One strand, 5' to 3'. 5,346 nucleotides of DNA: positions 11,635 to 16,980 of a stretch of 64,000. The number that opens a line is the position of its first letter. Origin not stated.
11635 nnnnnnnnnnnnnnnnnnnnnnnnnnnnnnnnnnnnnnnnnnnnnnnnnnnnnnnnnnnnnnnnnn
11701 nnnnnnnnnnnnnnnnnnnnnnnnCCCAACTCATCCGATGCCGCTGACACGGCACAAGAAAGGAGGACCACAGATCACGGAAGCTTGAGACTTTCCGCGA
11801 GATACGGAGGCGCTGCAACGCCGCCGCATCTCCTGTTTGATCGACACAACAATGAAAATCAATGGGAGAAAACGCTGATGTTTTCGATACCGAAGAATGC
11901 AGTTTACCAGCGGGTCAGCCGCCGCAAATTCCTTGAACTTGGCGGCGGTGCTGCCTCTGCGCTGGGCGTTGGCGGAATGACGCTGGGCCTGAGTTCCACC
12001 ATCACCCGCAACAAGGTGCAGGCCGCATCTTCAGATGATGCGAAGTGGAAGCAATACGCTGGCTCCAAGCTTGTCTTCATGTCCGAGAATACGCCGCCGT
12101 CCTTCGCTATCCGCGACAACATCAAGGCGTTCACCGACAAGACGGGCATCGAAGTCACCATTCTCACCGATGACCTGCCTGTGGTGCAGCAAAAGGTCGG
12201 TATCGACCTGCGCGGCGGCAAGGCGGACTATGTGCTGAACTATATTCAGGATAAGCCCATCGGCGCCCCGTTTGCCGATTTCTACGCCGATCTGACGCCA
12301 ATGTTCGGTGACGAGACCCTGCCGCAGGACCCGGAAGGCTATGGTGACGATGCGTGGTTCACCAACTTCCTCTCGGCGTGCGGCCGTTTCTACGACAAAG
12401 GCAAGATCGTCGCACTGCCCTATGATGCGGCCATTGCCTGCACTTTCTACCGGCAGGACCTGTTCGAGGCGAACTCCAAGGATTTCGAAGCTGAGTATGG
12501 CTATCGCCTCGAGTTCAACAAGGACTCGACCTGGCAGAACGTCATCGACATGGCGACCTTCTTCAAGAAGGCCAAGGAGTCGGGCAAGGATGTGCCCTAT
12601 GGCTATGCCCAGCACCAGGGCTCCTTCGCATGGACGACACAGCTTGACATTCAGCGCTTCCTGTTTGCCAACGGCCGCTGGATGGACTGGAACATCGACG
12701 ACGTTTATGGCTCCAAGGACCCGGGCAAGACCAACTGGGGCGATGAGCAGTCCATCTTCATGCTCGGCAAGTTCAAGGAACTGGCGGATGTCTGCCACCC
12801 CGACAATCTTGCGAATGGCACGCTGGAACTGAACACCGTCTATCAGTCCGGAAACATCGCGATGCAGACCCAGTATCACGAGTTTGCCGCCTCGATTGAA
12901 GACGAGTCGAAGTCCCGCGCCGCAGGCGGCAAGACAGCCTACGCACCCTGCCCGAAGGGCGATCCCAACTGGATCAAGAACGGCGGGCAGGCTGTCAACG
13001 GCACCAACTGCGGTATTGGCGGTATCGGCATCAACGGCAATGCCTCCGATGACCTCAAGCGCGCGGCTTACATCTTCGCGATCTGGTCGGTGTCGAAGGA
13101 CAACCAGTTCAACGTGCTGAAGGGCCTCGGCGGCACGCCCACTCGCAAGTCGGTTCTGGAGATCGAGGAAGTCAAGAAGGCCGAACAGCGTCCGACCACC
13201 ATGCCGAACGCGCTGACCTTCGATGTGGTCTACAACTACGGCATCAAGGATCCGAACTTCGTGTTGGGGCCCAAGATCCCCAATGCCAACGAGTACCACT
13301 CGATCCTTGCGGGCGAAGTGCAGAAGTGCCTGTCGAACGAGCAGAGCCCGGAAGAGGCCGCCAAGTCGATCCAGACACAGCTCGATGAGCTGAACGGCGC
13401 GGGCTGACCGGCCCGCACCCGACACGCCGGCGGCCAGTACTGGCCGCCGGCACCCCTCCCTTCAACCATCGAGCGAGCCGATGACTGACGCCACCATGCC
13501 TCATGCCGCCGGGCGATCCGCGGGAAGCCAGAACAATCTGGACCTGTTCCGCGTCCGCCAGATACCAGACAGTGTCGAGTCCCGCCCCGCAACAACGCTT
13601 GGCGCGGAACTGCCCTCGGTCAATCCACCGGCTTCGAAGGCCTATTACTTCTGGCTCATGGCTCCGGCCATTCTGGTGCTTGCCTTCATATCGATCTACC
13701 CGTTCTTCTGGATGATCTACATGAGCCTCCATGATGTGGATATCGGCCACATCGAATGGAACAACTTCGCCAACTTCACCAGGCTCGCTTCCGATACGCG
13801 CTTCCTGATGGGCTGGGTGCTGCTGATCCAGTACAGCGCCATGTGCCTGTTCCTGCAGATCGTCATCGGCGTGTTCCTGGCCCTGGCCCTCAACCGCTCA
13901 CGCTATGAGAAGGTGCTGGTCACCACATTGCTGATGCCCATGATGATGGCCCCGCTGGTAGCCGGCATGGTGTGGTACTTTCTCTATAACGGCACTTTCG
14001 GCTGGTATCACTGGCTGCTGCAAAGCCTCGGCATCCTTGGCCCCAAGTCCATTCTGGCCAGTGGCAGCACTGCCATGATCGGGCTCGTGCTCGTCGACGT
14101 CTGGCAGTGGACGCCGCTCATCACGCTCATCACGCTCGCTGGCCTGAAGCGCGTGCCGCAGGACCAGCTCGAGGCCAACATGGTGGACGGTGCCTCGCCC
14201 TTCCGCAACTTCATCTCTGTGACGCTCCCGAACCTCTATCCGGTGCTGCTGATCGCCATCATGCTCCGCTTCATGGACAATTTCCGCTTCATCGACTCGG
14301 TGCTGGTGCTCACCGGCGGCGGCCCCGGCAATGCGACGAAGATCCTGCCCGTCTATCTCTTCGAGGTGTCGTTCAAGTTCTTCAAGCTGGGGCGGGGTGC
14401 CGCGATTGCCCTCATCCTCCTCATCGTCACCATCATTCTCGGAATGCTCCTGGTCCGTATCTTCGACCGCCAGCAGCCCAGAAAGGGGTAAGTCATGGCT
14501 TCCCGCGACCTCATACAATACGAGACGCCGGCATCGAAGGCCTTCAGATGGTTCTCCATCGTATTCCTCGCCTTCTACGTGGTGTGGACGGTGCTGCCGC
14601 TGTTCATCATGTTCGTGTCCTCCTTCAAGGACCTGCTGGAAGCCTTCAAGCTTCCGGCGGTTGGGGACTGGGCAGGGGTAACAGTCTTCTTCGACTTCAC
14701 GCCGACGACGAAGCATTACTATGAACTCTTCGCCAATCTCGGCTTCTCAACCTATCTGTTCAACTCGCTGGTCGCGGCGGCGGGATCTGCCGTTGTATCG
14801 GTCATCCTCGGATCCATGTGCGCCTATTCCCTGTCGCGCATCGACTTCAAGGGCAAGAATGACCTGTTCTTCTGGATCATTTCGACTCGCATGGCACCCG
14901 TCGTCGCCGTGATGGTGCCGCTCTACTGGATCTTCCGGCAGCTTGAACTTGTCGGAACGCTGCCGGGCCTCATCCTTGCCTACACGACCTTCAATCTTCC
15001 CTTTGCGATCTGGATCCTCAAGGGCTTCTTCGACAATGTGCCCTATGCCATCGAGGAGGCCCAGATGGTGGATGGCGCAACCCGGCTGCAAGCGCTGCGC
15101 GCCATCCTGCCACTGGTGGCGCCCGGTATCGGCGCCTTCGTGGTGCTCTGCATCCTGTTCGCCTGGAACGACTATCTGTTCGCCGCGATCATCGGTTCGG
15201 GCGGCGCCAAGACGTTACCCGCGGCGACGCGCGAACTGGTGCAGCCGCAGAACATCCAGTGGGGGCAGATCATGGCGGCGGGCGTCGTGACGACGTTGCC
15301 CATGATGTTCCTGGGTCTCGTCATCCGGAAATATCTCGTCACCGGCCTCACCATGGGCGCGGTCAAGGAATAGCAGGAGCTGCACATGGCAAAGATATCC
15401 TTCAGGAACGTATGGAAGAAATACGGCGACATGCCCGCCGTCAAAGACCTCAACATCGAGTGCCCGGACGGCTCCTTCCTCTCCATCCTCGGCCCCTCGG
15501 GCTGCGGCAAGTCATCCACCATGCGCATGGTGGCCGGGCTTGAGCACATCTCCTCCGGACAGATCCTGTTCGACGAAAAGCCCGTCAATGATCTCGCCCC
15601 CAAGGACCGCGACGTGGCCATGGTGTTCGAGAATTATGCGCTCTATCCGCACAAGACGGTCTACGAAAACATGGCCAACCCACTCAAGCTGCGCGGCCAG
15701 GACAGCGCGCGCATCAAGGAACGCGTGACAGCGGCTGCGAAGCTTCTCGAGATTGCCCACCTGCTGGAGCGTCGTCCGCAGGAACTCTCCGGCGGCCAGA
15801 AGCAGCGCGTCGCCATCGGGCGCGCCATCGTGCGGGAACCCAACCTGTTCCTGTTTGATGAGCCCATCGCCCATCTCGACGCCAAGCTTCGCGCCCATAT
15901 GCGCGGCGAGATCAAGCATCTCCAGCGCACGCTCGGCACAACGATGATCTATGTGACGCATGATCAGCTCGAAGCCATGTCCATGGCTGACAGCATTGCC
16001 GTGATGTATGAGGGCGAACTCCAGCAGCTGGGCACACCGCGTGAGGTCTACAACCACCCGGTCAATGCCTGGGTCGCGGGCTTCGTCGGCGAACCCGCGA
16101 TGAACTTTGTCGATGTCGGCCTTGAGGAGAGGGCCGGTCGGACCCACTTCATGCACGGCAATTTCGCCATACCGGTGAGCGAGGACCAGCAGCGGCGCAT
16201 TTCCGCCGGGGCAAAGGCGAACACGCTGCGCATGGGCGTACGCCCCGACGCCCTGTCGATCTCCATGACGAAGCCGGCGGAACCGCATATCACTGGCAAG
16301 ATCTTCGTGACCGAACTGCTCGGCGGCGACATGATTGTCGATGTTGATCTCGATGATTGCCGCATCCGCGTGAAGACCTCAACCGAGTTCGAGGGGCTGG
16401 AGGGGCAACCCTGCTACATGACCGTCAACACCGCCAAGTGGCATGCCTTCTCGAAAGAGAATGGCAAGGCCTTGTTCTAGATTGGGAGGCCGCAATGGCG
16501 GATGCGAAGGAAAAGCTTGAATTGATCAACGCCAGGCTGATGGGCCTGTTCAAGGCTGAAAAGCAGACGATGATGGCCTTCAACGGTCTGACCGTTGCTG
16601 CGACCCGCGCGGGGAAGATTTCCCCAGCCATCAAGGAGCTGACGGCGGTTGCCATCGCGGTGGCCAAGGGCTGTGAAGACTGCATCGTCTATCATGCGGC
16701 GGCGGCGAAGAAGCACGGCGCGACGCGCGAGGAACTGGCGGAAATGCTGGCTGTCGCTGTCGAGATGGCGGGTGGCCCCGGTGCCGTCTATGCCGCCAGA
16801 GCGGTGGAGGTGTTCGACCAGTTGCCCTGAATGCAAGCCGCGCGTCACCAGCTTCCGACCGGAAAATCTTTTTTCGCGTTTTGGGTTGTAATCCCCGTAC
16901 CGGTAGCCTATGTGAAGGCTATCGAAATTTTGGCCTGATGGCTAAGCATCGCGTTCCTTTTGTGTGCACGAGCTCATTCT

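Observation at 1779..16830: Bidirectional sigma-54 regulon: amidase/SDR/hydrolase/2x Lin0512 operon coupled to acoXABC and an ABC importer (candidate undescribed pathway)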

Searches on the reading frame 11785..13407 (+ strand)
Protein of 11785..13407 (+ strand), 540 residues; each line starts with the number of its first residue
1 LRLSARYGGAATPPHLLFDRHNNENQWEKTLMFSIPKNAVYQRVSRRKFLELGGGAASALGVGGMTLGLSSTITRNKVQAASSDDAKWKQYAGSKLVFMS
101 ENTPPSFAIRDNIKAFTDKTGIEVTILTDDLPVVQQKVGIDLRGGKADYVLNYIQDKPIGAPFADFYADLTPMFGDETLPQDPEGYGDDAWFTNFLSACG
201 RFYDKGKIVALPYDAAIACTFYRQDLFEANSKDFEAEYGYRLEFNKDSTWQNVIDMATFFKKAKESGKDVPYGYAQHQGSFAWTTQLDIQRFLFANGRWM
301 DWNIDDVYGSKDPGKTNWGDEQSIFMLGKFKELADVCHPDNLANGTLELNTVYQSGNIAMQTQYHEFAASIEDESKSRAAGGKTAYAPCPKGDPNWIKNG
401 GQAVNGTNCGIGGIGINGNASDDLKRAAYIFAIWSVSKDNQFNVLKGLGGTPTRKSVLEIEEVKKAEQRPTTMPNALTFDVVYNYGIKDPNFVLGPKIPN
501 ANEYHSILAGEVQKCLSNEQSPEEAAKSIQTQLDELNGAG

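Call 4: search_protein_families(library=pfam, proteins=[window:11785-13407:+])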
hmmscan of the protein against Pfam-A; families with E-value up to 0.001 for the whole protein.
window:11785-13407:+ (540 aa): 1 family
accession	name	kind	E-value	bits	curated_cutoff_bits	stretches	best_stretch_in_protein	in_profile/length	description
PF13416.11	SBP_bac_8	-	2e-15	57.8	27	1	113-471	3-279/279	Bacterial extracellular solute-binding protein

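Call 20: search_protein_families(library=ncbifam, proteins=[window:11785-13407:+])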
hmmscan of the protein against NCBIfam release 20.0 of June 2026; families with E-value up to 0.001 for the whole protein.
window:11785-13407:+ (540 aa): 0 families

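Call 35: search_solved_structures(query=window:11785-13407:+, max_evalue=0.01)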
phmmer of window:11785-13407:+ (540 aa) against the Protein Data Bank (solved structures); distinct sequences matched with E-value up to 0.01: 1.
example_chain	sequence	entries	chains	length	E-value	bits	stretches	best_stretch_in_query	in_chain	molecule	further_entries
6dtq_A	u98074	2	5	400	0.0017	20.2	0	351-536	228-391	maltose-binding protein MalE3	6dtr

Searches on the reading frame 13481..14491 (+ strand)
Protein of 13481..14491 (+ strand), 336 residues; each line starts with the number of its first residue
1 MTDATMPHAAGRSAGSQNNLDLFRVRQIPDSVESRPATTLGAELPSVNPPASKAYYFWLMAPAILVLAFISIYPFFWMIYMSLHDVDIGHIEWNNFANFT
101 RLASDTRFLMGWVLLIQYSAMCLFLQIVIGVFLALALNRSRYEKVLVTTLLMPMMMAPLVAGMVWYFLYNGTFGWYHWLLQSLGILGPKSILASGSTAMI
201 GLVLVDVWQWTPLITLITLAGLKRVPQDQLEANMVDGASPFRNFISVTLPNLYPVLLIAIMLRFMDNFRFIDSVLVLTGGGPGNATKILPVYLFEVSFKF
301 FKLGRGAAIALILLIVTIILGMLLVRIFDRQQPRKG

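Call 4: search_protein_families(library=pfam, proteins=[window:13481-14491:+])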
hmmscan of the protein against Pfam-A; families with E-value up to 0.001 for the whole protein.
window:13481-14491:+ (336 aa): 1 family
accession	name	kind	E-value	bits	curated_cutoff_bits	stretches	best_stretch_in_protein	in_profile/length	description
PF00528.27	BPD_transp_1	-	1.9e-17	64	26.4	1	127-330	2-180/184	Binding-protein-dependent transport system inner membrane component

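Call 20: search_protein_families(library=ncbifam, proteins=[window:13481-14491:+])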
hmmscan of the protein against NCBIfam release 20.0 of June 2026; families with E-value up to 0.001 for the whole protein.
window:13481-14491:+ (336 aa): 21 families
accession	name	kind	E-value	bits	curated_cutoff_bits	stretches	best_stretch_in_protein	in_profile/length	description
NF007852.0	PRK10561.1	equivalog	1.3e-28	100.7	335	1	54-330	12-290/295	sn-glycerol-3-phosphate ABC transporter permease UgpA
NF040931.1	ABC_arch_GlcT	equivalog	1.6e-23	83.8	360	1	61-319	3-262/278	glucose ABC transporter permease GlcT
NF008232.0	PRK10999.1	equivalog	5.3e-16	58.4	392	1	86-325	257-512/520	maltose ABC transporter permease MalF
NF011624.0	PRK15050.1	equivalog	3.9e-15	55.8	247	1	52-332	20-290/297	2-aminoethylphosphonate ABC transporter permease subunit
TIGR00969.1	3a0106s02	subfamily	1.5e-14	54.2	240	1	63-322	23-264/272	sulfate ABC transporter permease subunit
TIGR02141.1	modB_ABC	equivalog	1.3e-12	47.9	182.6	1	116-320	4-198/208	molybdate ABC transporter permease subunit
TIGR02139.1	permease_CysT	equivalog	1.8e-12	47.5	246.1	1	63-324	12-255/265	sulfate ABC transporter permease subunit CysT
TIGR02140.1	permease_CysW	equivalog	4.1e-12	46.1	329.1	1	96-331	33-258/261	sulfate ABC transporter permease subunit CysW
TIGR01581.1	Mo_ABC_porter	hypoth_equivalog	9e-12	45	210.3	1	105-320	16-222/225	ABC transporter permease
TIGR03262.1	PhnU2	equivalog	1e-09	37.7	593.25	1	60-331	7-259/546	putative 2-aminoethylphosphonate ABC transporter permease subunit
NF008620.0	PRK11602.1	equivalog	2.6e-09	36.7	442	1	59-333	22-281/291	sulfate/thiosulfate ABC transporter permease CysW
NF006951.0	PRK09433.1-2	equivalog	3.8e-08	32.4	788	1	121-323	65-260/535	thiamine/thiamine pyrophosphate ABC transporter permease ThiP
TIGR03226.1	PhnU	equivalog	2.7e-07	30.4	283.45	1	56-327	43-303/311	2-aminoethylphosphonate ABC transporter permease subunit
NF043074.1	MMSYN1_0196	equivalog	6.1e-07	29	350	1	57-330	11-264/277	spermidine/putrescine ABC transporter permease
NF007963.0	PRK10683.1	equivalog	1.1e-06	28.3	489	1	94-324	81-305/317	putrescine ABC transporter permease PotH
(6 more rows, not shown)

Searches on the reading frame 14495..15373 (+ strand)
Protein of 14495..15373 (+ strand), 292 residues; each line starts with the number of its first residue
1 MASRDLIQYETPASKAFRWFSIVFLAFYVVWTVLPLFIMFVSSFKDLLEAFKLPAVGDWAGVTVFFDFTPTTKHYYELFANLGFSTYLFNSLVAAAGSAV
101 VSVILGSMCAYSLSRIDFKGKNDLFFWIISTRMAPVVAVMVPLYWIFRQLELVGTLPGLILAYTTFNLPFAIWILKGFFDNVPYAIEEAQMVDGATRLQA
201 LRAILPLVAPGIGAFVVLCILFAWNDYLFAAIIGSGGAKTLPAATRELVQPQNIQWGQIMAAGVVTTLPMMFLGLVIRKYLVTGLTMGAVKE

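Call 4: search_protein_families(library=pfam, proteins=[window:14495-15373:+])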
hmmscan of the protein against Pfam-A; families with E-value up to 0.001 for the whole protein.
window:14495-15373:+ (292 aa): 1 family
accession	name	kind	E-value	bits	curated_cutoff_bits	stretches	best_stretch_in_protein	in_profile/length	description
PF00528.27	BPD_transp_1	-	7.1e-16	58.9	26.4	1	103-283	2-180/184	Binding-protein-dependent transport system inner membrane component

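Call 20: search_protein_families(library=ncbifam, proteins=[window:14495-15373:+])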
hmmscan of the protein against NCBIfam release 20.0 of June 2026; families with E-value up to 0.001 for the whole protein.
window:14495-15373:+ (292 aa): 19 families
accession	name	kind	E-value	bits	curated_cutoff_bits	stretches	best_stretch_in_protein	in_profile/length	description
NF008231.0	PRK10998.1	equivalog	7.7e-33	114.3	261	1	14-292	9-296/296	maltose ABC transporter permease MalG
NF040932.1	ABC_arch_GlcU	equivalog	3.5e-28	99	340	1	22-286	7-265/272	glucose ABC transporter permease GlcU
NF008210.0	PRK10973.1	equivalog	2.4e-19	70.1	297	1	15-286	6-277/281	sn-glycerol-3-phosphate ABC transporter permease UgpE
NF007047.0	PRK09500.1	equivalog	1.4e-15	57.7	326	1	18-244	4-217/257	spermidine/putrescine ABC transporter permease PotC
NF011624.0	PRK15050.1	equivalog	5.8e-10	38.8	247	1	149-245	154-251/297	2-aminoethylphosphonate ABC transporter permease subunit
NF007889.0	PRK10592.1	equivalog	5.3e-09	36.1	476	1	62-244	41-229/281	putrescine ABC transporter permease PotI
TIGR02141.1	modB_ABC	equivalog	5.2e-08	32.8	182.6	1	91-219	3-144/208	molybdate ABC transporter permease subunit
NF043073.1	MMSYN1_0195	equivalog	7.7e-08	31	1250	1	20-232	10-204/1021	spermidine/putrescine ABC transporter permease/substrate-binding protein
TIGR03226.1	PhnU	equivalog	7.9e-08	32.1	283.45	1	156-244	179-268/311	2-aminoethylphosphonate ABC transporter permease subunit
NF040839.1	tungstate_WtpB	equivalog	2.1e-06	27.6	340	1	87-219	45-189/251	tungstate ABC transporter permease WtpB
NF007044.0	PRK09497.1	equivalog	3.8e-06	26.6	348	1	149-257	143-253/285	spermidine/putrescine ABC transporter permease PotB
TIGR01581.1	Mo_ABC_porter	hypoth_equivalog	3.8e-06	26.5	210.3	1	86-220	21-168/225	ABC transporter permease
TIGR00969.1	3a0106s02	subfamily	7.5e-06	25.6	240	1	70-235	45-223/272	sulfate ABC transporter permease subunit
TIGR02138.1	phosphate_pstC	equivalog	2.3e-05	23.6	196.45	0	165-220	161-217/296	phosphate ABC transporter permease subunit PstC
TIGR02139.1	permease_CysT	equivalog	6.2e-05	22.7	246.1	1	87-218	51-195/265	sulfate ABC transporter permease subunit CysT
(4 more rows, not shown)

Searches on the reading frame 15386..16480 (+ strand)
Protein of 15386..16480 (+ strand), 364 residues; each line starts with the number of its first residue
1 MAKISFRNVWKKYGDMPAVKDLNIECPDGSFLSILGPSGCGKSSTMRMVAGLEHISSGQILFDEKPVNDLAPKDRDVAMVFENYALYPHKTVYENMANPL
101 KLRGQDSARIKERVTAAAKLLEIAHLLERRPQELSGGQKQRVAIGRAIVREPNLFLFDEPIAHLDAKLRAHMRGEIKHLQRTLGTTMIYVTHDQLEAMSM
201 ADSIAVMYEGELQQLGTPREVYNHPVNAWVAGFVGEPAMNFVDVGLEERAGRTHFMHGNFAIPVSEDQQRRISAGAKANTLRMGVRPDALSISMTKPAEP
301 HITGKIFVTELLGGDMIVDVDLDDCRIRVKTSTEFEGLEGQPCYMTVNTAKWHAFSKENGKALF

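Call 4: search_protein_families(library=pfam, proteins=[window:15386-16480:+])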
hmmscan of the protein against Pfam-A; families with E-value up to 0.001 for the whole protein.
window:15386-16480:+ (364 aa): 4 families
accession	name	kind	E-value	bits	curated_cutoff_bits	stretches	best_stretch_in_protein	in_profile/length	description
PF00005.33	ABC_tran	-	4.9e-32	111.8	25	1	19-162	1-137/137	ABC transporter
PF17912.7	OB_MalK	-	1.3e-06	29.6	27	1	235-289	1-52/53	MalK OB fold domain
PF02463.25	SMC_N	-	6.3e-06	26.2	40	1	28-203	23-210/220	RecF/RecN/SMC N terminal domain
PF13304.12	AAA_21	-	0.00016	22.3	27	0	126-195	230-301/304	AAA domain, putative AbiEii toxin, Type IV TA system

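Call 20: search_protein_families(library=ncbifam, proteins=[window:15386-16480:+])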
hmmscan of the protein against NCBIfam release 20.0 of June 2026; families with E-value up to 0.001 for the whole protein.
window:15386-16480:+ (364 aa): 184 families (the best 25 are shown)
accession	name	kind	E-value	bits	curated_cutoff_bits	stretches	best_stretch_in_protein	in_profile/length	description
NF008653.0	PRK11650.1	subfamily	1.2e-126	422.5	432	1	1-361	1-353/357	sn-glycerol-3-phosphate ABC transporter ATP-binding protein UgpC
NF008233.0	PRK11000.1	equivalog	6.2e-106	354.3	568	1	1-362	1-359/369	maltose/maltodextrin ABC transporter ATP-binding protein MalK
NF006987.0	PRK09452.1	equivalog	9.9e-92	307.5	482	1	4-326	18-337/378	spermidine/putrescine ABC transporter ATP-binding protein PotA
TIGR03265.1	PhnT2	equivalog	2.2e-88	296.9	457.7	1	3-325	4-315/353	putative 2-aminoethylphosphonate ABC transporter ATP-binding protein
TIGR01187.1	potA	subfamily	9.5e-87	291.1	355.6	1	34-325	1-289/325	polyamine ABC transporter ATP-binding protein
NF040933.2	ABC_arch_GlcV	equivalog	2e-86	290.1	450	1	3-351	2-353/357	glucose ABC transporter ATP-binding protein GlcV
NF043075.1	MMSYN1_0197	equivalog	5.1e-85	285.4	550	1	4-246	3-243/341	spermidine/putrescine ABC transporter ATP-binding protein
NF008513.0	PRK11432.1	equivalog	1.9e-76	257.3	496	1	4-348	7-340/351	ferric ABC transporter ATP-binding protein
TIGR00968.1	3a0106s01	subfamily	5.4e-73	245.4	342.75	1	5-236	2-233/237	sulfate ABC transporter ATP-binding protein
NF040840.2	tungstate_WtpC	equivalog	2.7e-72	244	440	1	6-296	4-282/347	tungstate ABC transporter ATP-binding protein WtpC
TIGR03258.1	PhnT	equivalog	4.4e-70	236.5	499.15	1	11-329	16-330/359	2-aminoethylphosphonate ABC transport system ATP-binding subunit PhnT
NF008621.0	PRK11607.1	equivalog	3e-65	220.5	613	1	5-300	21-312/377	putrescine ABC transporter ATP-binding subunit PotG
NF008105.0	PRK10851.1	equivalog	3.1e-63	213.7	502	1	4-236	3-239/362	sulfate/thiosulfate ABC transporter ATP-binding protein CysA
TIGR01186.1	proV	subfamily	6.6e-60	203.1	326.6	1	12-239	2-235/363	betaine/proline/choline family ABC transporter ATP-binding protein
TIGR03415.1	ABC_choXWV_ATP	equivalog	1.8e-49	168.7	483.75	1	9-244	30-273/382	choline ABC transporter ATP-binding protein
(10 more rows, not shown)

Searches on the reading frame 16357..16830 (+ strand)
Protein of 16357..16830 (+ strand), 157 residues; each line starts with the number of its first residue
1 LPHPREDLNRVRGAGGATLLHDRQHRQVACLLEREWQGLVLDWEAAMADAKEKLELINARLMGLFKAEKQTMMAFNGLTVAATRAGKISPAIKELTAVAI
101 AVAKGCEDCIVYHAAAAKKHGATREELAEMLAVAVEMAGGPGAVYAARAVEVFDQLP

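Call 4: search_protein_families(library=pfam, proteins=[window:16357-16830:+])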
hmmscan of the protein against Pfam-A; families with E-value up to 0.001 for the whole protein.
window:16357-16830:+ (157 aa): 1 family
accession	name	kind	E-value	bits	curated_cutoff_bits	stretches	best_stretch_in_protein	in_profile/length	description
PF02627.25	CMD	-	2e-19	69.8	23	1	70-151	5-83/84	Carboxymuconolactone decarboxylase family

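Call 20: search_protein_families(library=ncbifam, proteins=[window:16357-16830:+])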
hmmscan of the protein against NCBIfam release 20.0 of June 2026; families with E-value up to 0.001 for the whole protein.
window:16357-16830:+ (157 aa): 8 families
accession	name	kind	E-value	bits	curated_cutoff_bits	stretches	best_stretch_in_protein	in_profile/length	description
TIGR00778.1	ahpD_dom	domain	4.9e-15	54.8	27.8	1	86-134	1-49/51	alkylhydroperoxidase AhpD family core domain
NF041047.1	GSU3128_fam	equivalog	1.8e-09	37.5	110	1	92-137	21-66/84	GSU3128 family (seleno)protein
NF041537.1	ArsM_AhpD_UU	exception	6.4e-09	35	510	1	72-137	265-330/345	arsenite methyltransferase/AhpD domain selenoprotein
NF045649.1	2X_seleno_MduS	exception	3.4e-07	29.6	380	1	70-137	233-300/338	methyltransferase domain-containing selenoprotein MduS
TIGR04169.1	perox_w_seleSAM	hypoth_equivalog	2e-06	27.8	120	1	81-155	32-106/109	arsenosugar biosynthesis-associated peroxidase-like protein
TIGR01926.1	peroxid_rel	subfamily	5.5e-06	26.3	81.8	1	69-139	44-111/178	peroxidase-related enzyme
TIGR02425.1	decarb_PcaC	equivalog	0.00037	20.6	155.7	1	86-148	51-113/123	4-carboxymuconolactone decarboxylase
TIGR00777.1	ahpD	subfamily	0.00048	20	191.95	1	88-137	112-161/177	alkylhydroperoxidase, AhpD family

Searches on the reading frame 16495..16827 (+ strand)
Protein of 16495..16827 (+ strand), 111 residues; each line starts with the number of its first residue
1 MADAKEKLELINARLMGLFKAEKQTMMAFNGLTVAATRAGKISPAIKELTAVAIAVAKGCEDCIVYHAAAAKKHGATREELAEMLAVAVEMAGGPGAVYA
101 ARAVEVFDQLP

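Call 48: search_solved_structures(query=window:16495-16827:+, max_evalue=0.001)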
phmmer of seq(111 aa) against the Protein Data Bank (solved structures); distinct sequences matched with E-value up to 0.001: 8.
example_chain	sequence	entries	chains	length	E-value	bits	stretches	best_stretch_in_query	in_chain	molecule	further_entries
5dik_A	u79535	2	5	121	6.6e-20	74.8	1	15-109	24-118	Alkyl hydroperoxide reductase AhpD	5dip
7y4r_A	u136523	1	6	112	4.7e-13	52.8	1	18-110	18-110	CMD domain-containing protein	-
1vke_A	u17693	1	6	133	6.1e-08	36.4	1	25-109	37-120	carboxymuconolactone decarboxylase family protein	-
1p8c_A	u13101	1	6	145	8e-08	36.1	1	25-109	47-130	conserved hypothetical protein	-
3bey_A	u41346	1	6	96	1.7e-05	28.6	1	27-97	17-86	Conserved protein O27018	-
2ouw_A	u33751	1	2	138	9.7e-05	26.2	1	36-105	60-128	Alkylhydroperoxidase AhpD core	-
2q0t_A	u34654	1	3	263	0.00022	25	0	17-103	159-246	Putative gamma-carboxymuconolactone decarboxylase subunit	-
4g9q_A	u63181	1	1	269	0.00035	24.4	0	42-103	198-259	4-carboxymuconolactone decarboxylase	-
